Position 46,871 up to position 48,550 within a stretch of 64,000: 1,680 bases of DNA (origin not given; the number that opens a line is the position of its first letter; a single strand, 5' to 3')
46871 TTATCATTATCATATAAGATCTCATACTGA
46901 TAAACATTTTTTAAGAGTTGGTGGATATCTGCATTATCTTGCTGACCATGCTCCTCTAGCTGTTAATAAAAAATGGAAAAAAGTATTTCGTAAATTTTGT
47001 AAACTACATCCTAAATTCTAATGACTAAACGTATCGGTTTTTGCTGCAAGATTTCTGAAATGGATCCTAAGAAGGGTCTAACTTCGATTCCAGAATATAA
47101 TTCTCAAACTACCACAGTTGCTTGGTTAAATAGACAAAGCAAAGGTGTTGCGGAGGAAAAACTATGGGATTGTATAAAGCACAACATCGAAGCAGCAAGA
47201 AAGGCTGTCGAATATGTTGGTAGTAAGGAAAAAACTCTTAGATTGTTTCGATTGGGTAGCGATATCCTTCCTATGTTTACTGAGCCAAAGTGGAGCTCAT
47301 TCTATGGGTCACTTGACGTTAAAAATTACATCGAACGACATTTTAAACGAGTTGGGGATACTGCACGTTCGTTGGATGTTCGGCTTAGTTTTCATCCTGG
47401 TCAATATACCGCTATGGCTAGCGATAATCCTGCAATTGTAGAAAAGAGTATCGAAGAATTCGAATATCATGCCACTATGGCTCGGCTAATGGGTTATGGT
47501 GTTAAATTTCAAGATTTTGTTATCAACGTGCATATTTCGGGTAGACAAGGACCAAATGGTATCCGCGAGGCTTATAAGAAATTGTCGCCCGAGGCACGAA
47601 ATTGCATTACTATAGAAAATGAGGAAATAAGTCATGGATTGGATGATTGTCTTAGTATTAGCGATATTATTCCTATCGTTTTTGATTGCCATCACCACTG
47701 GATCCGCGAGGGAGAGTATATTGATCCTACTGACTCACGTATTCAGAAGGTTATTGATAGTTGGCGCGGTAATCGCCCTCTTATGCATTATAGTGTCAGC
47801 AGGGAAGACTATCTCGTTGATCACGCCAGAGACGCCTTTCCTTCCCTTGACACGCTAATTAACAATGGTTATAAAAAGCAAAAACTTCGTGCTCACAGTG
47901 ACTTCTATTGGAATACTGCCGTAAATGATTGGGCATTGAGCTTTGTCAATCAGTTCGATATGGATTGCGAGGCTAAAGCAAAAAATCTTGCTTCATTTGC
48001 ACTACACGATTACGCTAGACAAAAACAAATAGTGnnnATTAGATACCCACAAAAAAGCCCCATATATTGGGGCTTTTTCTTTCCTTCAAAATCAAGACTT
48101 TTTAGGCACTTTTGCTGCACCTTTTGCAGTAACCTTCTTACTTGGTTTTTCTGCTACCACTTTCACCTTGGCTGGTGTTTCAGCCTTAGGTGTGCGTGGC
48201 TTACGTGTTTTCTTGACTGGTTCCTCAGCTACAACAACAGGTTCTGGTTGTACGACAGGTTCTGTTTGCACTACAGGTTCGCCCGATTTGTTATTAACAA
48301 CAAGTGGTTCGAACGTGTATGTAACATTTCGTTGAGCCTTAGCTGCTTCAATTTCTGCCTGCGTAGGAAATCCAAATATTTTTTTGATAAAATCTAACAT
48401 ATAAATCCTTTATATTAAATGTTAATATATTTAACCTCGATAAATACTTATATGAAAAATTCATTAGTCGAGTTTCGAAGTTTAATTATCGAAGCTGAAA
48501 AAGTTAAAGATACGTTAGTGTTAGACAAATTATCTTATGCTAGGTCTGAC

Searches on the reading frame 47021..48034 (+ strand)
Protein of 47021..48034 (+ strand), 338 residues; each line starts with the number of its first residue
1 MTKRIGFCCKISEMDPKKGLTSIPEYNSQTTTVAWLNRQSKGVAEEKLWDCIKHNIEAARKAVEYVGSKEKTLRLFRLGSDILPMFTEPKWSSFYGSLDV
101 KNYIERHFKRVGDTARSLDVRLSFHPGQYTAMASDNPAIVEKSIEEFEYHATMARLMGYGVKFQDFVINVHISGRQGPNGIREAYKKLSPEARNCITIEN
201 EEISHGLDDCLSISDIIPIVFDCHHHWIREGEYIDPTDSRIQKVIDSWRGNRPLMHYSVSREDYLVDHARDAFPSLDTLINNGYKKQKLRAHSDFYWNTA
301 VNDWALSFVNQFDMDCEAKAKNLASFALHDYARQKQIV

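Call 12: search_protein_families(library=pfam, proteins=[window:47021-48034:+], max_evalue=0.01)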
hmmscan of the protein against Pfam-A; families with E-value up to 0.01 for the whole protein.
window:47021-48034:+ (338 aa): 1 family
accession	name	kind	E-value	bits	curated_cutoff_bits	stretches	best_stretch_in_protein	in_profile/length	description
PF03851.20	UvdE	-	1.7e-39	136.2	24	1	25-264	11-254/275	UV-endonuclease UvdE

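Call 13: search_protein_families(library=phrogs, proteins=[window:47021-48034:+], max_evalue=0.001)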
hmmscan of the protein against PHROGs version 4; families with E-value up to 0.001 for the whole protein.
window:47021-48034:+ (338 aa): 1 family
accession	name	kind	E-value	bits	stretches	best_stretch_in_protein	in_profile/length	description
phrog_8420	-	DNA, RNA and nucleotide metabolism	1.6e-83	281.3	1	4-332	2-307/309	endonuclease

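Call 84: search_dna_similar(query=window:47021-48034:+, collection=phages, mode=protein, max_rows=25)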
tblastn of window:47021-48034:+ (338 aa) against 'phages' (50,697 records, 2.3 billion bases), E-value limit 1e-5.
Records with a match: 118; places in all: 118; records where one place covers at least 80% of the query: 112.
Best place of each record, by identity: <60% 118.
By first word of the organism name: Erwinia 48; Aeromonas 27; Vibrio 27; Dickeya 8; Bacillus 4; Phage 1; uncultured 1; Listeria 1; Yersinia 1.
By host as written in the record: Erwinia amylovora 43; - 16; Aeromonas salmonicida 9; Dickeya solani MK10 6; Aeromonas salmonicida subsp. salmonicida 6; Aeromonas hydrophila 4; Dickeya solani 2; Erwinia amylovora 1/79 2; and 21 more.
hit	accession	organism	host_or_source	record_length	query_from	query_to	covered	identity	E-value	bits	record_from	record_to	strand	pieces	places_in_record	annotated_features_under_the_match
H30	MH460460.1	Dickeya phage vB_DsoM_JA13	Dickeya solani MK10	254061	4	335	98%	44.6%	2e-86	289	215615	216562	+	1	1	putative UV damage repair endonuclease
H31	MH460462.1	Dickeya phage vB_DsoM_JA33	Dickeya solani MK10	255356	4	335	98%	44.6%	2e-86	289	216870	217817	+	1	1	putative UV damage repair endonuclease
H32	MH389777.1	Dickeya phage vB_DsoM_JA11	Dickeya solani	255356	4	335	98%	44.6%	2e-86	289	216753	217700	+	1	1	putative UV damage repair endonuclease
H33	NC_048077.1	Dickeya phage vB_DsoM_JA11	Dickeya solani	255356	4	335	98%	44.6%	2e-86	289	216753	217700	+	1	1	endonuclease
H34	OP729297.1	Erwinia phage vB_Ea_2910A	Erwinia amylovora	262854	4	328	96%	45.5%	2e-88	295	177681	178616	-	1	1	hypothetical protein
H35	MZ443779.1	Erwinia phage pEa_SNUABM_33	Erwinia amylovora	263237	4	328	96%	45.5%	2e-88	295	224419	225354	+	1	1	hypothetical protein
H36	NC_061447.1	Erwinia phage pEa_SNUABM_33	Erwinia amylovora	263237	4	328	96%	45.5%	2e-88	295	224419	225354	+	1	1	endonuclease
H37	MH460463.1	Dickeya phage vB_DsoM_AD1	Dickeya solani MK10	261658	4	328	96%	45.2%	5e-88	294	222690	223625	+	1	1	putative UV damage repair endonuclease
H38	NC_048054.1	Dickeya phage vB_DsoM_AD1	Dickeya solani MK10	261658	4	328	96%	45.2%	5e-88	294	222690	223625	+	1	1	endonuclease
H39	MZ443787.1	Erwinia phage pEa_SNUABM_39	Erwinia amylovora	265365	4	324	95%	45.5%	2e-87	292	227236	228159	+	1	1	hypothetical protein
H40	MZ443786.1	Erwinia phage pEa_SNUABM_2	Erwinia amylovora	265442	4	324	95%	45.5%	2e-87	292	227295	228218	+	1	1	hypothetical protein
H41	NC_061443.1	Erwinia phage pEa_SNUABM_2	Erwinia amylovora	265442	4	324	95%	45.5%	2e-87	292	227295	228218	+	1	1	endonuclease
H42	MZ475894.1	Erwinia phage pEa_SNUABM_46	Erwinia amylovora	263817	4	328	96%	44.9%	3e-89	298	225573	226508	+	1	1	hypothetical protein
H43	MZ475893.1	Erwinia phage pEa_SNUABM_45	Erwinia amylovora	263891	4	328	96%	44.9%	3e-89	298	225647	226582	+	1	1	hypothetical protein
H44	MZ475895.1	Erwinia phage pEa_SNUABM_14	Erwinia amylovora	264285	4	328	96%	44.9%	3e-89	298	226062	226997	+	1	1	hypothetical protein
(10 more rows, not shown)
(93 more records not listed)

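Call 89: search_protein_families(library=padloc, proteins=[window:47021-48034:+], max_evalue=0.01)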
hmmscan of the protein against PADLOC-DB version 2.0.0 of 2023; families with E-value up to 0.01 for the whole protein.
window:47021-48034:+ (338 aa): 0 families

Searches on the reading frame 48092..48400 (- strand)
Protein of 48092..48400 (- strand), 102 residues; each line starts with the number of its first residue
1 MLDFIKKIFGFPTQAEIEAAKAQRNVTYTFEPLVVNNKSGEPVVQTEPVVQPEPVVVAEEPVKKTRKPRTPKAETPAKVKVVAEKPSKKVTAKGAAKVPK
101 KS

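Call 12: search_protein_families(library=pfam, proteins=[window:48092-48400:-], max_evalue=0.01)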
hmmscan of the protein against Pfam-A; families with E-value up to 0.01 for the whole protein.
window:48092-48400:- (102 aa): 0 families

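Call 89: search_protein_families(library=padloc, proteins=[window:48095-48400:-], max_evalue=0.01)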
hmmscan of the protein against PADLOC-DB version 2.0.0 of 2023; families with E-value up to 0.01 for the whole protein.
window:48095-48400:- (102 aa): 0 families
